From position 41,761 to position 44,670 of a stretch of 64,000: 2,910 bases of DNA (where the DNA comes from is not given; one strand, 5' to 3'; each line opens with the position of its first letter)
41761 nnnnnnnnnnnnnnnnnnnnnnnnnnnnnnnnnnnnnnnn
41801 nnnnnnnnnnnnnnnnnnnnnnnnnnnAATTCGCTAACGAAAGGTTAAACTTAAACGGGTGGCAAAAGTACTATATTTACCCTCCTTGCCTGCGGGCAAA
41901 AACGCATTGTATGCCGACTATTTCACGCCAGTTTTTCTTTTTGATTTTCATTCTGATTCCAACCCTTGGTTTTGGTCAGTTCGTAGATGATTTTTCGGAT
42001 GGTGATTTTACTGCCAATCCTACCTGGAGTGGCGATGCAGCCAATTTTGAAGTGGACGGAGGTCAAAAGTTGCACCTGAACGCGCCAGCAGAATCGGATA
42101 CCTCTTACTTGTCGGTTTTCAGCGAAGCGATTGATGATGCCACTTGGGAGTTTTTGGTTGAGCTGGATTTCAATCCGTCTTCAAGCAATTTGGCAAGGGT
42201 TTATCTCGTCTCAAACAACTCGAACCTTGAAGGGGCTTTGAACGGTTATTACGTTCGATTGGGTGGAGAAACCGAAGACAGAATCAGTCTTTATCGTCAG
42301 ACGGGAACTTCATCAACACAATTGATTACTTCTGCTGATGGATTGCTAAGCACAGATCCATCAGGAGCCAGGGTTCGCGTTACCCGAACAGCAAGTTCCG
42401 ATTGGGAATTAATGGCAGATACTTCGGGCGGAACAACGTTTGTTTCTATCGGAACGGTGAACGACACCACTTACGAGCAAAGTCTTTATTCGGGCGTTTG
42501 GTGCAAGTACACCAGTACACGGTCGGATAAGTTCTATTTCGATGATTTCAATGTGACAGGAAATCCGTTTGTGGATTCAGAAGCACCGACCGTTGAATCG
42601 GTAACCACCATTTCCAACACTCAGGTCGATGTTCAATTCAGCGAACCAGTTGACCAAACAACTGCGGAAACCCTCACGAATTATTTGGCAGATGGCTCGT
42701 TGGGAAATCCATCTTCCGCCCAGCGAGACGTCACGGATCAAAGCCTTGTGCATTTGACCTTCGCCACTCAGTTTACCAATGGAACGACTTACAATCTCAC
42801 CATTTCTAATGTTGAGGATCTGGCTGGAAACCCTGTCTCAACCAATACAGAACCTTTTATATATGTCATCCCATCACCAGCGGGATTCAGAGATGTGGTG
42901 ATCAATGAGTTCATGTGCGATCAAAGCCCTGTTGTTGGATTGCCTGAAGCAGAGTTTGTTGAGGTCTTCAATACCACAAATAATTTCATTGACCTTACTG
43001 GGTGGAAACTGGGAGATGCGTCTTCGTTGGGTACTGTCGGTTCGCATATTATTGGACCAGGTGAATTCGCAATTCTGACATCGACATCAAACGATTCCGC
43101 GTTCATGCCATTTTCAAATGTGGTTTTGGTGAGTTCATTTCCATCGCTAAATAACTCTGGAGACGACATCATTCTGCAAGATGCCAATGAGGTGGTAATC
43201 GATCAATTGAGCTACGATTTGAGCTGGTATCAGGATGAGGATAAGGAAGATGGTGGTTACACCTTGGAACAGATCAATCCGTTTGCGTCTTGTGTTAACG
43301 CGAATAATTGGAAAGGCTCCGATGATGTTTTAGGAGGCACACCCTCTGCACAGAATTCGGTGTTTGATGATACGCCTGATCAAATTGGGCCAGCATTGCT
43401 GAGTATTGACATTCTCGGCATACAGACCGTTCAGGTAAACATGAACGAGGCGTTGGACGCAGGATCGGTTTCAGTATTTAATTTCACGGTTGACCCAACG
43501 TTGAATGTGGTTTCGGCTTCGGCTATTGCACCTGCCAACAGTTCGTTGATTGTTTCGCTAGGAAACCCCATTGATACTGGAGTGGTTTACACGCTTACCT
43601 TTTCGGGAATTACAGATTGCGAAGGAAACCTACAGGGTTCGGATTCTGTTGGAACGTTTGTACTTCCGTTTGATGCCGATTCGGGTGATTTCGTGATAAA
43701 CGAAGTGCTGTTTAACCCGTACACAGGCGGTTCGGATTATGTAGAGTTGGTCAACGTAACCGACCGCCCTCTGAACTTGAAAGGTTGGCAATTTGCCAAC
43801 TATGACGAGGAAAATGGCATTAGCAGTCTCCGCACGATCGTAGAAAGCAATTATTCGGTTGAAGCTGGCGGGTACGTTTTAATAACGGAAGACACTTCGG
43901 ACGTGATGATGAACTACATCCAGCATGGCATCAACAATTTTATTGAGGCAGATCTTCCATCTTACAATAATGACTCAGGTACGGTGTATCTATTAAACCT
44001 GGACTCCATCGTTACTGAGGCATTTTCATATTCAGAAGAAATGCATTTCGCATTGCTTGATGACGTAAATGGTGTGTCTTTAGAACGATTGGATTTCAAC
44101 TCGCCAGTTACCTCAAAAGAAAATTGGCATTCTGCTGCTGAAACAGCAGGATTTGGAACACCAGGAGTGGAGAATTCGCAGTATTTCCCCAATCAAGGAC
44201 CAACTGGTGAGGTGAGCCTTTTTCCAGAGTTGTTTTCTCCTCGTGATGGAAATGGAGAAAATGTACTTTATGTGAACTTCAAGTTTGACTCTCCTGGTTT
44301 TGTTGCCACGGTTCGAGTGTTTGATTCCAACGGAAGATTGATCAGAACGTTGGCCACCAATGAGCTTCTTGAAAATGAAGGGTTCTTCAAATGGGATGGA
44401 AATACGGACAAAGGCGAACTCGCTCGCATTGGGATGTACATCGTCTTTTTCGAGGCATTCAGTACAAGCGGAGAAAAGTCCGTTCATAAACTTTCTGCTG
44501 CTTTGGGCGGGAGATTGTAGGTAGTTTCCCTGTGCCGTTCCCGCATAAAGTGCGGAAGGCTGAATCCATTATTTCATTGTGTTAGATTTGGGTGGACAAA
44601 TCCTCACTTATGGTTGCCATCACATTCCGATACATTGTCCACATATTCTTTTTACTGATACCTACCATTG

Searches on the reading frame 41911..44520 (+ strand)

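Call 5: search_protein_families(library=pfam, max_evalue=0.01, proteins=[window:41911-44520:+])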
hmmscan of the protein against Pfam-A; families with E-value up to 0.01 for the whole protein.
window:41911-44520:+ (869 aa): 3 families
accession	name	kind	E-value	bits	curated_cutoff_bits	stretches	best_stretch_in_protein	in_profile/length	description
PF00932.25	LTD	-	1.5e-29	103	34.3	2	326-435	5-107/109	Lamin Tail Domain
PF13205.12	Big_5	-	2.4e-14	54.4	23.6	2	218-312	4-98/105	Bacterial Ig-like domain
PF13860.13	FlgD_ig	-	2.2e-06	28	27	1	782-845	8-71/79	FlgD Ig-like domain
